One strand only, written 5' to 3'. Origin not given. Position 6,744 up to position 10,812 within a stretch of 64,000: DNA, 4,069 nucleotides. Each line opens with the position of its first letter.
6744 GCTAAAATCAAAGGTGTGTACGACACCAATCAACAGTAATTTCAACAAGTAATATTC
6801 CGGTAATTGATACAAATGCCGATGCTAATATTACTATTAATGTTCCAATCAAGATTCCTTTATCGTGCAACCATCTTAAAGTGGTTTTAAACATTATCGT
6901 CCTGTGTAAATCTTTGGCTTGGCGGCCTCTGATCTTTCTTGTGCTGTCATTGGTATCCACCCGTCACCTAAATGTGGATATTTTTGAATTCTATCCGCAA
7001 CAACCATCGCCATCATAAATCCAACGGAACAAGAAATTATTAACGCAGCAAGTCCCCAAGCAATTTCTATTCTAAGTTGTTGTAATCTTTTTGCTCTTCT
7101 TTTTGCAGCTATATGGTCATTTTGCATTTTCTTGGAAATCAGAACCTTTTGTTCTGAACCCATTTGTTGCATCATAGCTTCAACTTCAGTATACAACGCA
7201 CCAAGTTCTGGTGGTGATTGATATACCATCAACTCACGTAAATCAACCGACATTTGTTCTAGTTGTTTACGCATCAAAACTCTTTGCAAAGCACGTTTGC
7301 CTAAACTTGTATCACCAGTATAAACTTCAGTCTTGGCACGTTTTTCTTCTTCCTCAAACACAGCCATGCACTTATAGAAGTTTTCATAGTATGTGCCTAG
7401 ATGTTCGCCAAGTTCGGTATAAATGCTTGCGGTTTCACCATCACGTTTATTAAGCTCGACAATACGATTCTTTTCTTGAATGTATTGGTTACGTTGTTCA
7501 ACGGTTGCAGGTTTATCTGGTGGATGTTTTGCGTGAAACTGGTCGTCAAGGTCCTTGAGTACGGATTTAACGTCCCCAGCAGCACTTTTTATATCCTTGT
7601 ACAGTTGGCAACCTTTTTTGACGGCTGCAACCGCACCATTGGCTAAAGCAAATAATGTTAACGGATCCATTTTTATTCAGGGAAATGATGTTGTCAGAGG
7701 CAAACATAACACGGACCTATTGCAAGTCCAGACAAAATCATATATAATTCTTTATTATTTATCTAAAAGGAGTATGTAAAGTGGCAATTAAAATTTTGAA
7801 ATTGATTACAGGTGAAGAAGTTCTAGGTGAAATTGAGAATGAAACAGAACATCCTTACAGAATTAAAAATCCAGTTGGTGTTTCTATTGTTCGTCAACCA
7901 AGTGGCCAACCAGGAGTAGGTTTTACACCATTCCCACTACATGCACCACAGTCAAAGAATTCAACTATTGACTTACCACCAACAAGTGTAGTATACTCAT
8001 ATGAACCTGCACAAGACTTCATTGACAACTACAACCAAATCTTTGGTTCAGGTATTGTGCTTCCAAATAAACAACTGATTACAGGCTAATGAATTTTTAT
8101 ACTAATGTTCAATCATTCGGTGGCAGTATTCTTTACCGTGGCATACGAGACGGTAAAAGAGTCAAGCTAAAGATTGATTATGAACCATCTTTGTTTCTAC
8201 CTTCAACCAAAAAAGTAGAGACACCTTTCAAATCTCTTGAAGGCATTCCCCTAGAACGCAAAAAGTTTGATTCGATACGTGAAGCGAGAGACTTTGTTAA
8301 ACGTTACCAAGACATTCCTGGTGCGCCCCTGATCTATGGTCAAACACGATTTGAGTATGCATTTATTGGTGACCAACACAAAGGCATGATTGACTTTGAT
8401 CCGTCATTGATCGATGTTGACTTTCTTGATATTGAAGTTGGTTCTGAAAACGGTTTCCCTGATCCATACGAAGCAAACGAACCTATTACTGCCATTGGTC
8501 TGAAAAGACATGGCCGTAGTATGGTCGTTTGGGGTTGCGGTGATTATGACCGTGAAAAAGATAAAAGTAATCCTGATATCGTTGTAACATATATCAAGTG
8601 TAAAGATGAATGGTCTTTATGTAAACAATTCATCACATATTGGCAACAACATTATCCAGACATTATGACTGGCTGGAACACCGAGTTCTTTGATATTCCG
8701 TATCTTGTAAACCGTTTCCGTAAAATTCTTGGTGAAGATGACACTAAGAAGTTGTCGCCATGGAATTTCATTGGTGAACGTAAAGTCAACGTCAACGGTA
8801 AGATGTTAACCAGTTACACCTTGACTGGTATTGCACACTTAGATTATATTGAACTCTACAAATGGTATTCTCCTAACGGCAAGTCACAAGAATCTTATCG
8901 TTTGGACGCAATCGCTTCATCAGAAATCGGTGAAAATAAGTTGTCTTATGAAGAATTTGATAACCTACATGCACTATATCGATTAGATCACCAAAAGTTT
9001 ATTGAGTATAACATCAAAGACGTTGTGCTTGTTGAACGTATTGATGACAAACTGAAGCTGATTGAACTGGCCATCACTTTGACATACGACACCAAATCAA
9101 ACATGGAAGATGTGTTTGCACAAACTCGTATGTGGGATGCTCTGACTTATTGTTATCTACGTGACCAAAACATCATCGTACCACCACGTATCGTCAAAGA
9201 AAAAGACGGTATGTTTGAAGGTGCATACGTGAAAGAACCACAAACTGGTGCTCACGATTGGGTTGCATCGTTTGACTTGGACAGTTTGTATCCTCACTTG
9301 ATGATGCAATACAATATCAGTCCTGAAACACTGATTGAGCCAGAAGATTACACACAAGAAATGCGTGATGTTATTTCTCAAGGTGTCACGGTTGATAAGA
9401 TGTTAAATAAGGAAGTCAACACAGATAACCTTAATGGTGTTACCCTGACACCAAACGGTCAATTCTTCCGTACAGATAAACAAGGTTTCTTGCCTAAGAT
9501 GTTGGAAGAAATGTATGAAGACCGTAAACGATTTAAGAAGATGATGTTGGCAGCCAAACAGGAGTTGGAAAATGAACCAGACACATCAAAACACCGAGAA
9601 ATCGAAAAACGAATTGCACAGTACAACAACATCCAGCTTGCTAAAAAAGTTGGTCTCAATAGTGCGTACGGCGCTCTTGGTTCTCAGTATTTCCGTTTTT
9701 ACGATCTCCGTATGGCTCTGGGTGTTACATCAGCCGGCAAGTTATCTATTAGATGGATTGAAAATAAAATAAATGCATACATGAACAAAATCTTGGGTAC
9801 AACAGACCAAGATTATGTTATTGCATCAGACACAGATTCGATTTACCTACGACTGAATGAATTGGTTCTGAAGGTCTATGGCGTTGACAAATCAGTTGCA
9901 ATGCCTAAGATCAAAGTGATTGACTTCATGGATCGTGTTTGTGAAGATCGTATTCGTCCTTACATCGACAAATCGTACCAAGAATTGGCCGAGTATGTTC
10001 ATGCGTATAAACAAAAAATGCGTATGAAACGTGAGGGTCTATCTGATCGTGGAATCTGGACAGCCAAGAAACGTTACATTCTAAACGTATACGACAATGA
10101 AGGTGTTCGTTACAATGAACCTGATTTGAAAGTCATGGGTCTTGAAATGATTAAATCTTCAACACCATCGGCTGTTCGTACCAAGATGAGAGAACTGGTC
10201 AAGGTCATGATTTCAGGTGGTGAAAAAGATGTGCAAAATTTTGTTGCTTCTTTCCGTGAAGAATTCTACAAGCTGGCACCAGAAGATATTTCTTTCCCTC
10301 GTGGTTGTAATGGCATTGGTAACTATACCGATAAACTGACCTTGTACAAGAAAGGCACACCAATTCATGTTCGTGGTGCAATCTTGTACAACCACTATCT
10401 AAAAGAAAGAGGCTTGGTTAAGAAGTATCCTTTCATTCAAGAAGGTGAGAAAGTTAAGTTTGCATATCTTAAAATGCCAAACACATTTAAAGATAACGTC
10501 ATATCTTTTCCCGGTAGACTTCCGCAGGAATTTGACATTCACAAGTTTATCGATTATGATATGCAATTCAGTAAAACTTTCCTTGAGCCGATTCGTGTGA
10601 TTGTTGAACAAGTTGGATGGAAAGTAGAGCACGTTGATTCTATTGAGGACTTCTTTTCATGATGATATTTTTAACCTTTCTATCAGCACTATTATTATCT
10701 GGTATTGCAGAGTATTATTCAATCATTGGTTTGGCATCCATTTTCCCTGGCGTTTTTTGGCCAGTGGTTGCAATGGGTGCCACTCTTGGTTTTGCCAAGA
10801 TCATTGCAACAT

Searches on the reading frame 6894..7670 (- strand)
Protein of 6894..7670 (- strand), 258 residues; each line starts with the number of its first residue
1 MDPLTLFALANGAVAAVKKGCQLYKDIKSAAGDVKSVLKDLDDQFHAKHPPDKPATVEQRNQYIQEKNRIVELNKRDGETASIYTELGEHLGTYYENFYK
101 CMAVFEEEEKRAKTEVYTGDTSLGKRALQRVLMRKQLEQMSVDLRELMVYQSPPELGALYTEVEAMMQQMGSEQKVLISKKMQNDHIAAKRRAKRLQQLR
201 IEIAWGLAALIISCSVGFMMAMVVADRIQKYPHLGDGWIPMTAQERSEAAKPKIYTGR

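Call 10: search_protein_families(library=pfam, proteins=[window:6894-7670:-], max_evalue=1)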
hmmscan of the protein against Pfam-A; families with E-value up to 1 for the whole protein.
window:6894-7670:- (258 aa): 2 families
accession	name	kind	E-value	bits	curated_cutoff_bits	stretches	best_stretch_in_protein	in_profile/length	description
PF05046.19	Img2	-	0.073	13.8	34.4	0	20-67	23-68/84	Mitochondrial large subunit ribosomal protein (Img2)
PF13858.11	DUF4199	-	0.32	11.8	32.3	1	159-225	100-160/165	Protein of unknown function (DUF4199)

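Call 11: search_protein_families(library=phrogs, proteins=[window:6894-7670:-], max_evalue=0.1)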
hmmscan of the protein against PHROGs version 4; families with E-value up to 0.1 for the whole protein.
window:6894-7670:- (258 aa): 2 families
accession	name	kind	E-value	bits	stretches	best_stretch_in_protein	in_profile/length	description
phrog_32327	-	unknown function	0.021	15.7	1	1-87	2-88/152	-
phrog_1499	-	unknown function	0.076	13.3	1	25-193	155-312/427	-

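Call 94: search_dna_similar(query=window:6894-7670:-, collection=phages, mode=protein, max_rows=8)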
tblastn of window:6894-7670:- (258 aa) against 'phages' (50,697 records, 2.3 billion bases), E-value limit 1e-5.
Records with a match: 3; places in all: 3; records where one place covers at least 80% of the query: 2.
Best place of each record, by identity: <60% 3.
By first word of the organism name: Caudoviricetes 2; Bacteriophage 1.
By host as written in the record: - 3.
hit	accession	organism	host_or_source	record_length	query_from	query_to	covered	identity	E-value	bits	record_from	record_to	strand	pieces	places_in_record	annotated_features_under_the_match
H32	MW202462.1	Caudoviricetes sp.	Manatee Spring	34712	1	216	84%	44.7%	2e-47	173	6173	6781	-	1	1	hypothetical protein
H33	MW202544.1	Bacteriophage sp.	Manatee Spring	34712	1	216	84%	44.7%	2e-47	173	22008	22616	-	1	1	hypothetical protein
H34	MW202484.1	Caudoviricetes sp.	Manatee Spring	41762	1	175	68%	28.1%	2e-9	63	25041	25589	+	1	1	hypothetical protein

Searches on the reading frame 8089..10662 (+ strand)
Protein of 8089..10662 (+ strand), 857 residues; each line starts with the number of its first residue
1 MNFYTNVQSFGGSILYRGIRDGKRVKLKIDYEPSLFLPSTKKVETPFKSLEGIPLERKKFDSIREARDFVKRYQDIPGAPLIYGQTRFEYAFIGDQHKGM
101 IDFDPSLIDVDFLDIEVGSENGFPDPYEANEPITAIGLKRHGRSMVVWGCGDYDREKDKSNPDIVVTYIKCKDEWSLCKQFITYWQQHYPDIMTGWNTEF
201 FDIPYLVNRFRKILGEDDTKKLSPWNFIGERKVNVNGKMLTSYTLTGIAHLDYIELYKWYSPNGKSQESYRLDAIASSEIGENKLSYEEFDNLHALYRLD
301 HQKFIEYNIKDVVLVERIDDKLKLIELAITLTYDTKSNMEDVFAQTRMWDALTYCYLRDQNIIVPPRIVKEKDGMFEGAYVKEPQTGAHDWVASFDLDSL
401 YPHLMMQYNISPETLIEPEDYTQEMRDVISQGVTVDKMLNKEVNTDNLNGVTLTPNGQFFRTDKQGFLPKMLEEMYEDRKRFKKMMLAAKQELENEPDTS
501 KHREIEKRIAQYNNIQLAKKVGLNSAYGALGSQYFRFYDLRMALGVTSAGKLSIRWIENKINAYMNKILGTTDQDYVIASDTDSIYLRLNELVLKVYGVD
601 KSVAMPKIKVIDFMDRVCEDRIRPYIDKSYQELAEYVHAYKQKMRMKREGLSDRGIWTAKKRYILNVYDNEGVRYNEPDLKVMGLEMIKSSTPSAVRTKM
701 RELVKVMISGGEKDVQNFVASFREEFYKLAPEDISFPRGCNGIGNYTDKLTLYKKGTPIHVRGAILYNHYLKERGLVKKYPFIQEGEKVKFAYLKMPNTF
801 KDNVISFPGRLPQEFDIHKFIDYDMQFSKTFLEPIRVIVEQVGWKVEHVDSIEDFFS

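Call 13: search_dna_similar(query=window:8089-10662:+, collection=phages, mode=protein, max_rows=15)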
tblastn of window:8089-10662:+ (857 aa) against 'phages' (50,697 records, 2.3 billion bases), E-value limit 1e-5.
Records with a match: 2684; places in all: 2826; records where one place covers at least 80% of the query: 2398.
Best place of each record, by identity: <60% 2684.
By first word of the organism name: Escherichia 675; Synechococcus 377; Klebsiella 334; Salmonella 199; Vibrio 136; Aeromonas 92; Shigella 89; Acinetobacter 73; Cyanophage 61; Enterobacter 59; and 70 more.
By host as written in the record: - 470; Escherichia coli 281; Klebsiella pneumoniae 115; Synechococcus 107; Synechococcus sp. 38; Aeromonas salmonicida 38; Escherichia coli O157:H7 38; Salmonella enterica 30; and 589 more.
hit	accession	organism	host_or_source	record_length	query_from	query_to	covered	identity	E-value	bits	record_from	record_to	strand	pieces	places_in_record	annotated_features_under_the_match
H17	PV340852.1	Synechococcus phage Sf-CH5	Synechococcus sp. WH8102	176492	1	856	100%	49.3%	0e+0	847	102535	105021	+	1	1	DNA polymerase | hypothetical protein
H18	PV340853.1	Synechococcus phage Sf-CH8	Synechococcus sp. WH8102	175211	1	856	100%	49.3%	0e+0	847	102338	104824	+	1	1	DNA polymerase | hypothetical protein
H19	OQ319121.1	Synechococcus phage S-BM3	Synechococcus sp. WH 7803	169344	1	856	100%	49.1%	0e+0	855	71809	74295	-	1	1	DNA polymerase | hypothetical protein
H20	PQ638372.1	Synechococcus phage WH25-B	Synechococcus sp. WH 7803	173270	2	856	100%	49.0%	0e+0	847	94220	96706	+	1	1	DNA polymerase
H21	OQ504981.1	Synechococcus phage S-RS29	Synechococcus sp.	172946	2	856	100%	49.0%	0e+0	846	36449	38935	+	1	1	DNA polymerase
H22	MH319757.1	Marine virus AG-345-O18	single cell amplified by WGA-X; seawater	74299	1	857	100%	48.8%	0e+0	821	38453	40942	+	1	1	record has no annotation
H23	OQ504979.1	Synechococcus phage S-8S29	Parasynechococcus marenigrum WH 8102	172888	2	856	100%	48.9%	0e+0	841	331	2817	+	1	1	DNA polymerase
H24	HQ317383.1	Synechococcus phage S-IOM18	Synechococcus sp. WH7803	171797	2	856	100%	48.8%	0e+0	849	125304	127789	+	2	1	none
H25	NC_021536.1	Synechococcus phage S-IOM18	Synechococcus sp. WH7803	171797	2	856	100%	48.8%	0e+0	849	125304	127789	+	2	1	none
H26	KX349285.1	Synechococcus phage S-RIM8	Synechococcus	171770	2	856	100%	48.8%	0e+0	843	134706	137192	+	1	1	DNA polymerase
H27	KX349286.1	Synechococcus phage S-RIM8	Synechococcus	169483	2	856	100%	48.8%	0e+0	843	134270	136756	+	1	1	DNA polymerase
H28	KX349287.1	Synechococcus phage S-RIM8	Synechococcus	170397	2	856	100%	48.8%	0e+0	843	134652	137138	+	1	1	DNA polymerase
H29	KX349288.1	Synechococcus phage S-RIM8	Synechococcus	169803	2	856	100%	48.8%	0e+0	843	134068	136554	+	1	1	DNA polymerase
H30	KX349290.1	Synechococcus phage S-RIM8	Synechococcus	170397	2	856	100%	48.8%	0e+0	843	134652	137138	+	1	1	DNA polymerase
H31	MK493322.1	Synechococcus phage S-RIM8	Synechococcus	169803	2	856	100%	48.8%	0e+0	843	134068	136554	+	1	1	DNA polymerase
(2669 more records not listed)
